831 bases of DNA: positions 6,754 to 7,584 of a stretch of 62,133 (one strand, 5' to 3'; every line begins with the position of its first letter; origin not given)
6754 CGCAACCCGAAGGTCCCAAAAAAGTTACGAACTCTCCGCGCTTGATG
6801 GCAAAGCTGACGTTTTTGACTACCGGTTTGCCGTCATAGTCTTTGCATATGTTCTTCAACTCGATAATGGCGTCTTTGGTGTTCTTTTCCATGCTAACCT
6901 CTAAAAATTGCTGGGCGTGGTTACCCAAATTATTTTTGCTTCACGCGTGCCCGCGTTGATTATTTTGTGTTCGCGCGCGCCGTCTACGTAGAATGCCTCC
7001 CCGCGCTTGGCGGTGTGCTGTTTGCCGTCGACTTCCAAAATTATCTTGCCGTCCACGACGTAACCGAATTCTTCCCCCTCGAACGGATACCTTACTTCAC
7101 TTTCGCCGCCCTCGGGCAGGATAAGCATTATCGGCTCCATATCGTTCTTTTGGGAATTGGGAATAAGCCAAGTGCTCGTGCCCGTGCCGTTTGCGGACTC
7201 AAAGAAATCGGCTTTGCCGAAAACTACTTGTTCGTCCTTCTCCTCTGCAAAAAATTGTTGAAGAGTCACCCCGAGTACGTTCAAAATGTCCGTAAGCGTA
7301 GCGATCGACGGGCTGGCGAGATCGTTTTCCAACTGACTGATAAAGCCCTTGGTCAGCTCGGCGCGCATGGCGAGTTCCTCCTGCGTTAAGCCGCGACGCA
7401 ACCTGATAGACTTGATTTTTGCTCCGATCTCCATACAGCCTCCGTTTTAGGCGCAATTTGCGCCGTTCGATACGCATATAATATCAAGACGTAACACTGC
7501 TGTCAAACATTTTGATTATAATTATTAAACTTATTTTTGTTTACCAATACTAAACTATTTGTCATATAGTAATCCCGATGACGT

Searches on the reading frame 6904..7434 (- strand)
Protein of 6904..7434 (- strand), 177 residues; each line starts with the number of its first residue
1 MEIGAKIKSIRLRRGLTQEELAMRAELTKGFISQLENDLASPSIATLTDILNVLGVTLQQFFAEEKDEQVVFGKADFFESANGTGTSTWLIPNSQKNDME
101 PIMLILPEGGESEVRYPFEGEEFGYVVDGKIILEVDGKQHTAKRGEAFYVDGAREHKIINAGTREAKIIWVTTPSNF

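Call 85: search_protein_families(library=pfam, proteins=[window:6904-7434:-], max_evalue=0.00001)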
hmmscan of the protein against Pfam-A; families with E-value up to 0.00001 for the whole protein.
window:6904-7434:- (177 aa): 5 families
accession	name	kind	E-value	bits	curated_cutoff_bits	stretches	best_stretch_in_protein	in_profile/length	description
PF07883.17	Cupin_2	-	1.1e-15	57.5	27.2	1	105-171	4-69/70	Cupin domain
PF01381.28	HTH_3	-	8.6e-14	51.8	23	1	7-60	1-54/55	Helix-turn-helix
PF13560.12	HTH_31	-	5.6e-10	39.8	27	1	2-57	1-57/64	Helix-turn-helix domain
PF12844.13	HTH_19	-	1.2e-09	38.3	30.2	1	4-63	1-60/64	Helix-turn-helix domain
PF13443.12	HTH_26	-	3.5e-06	27.6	22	1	6-63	1-59/63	Cro/C1-type HTH DNA-binding domain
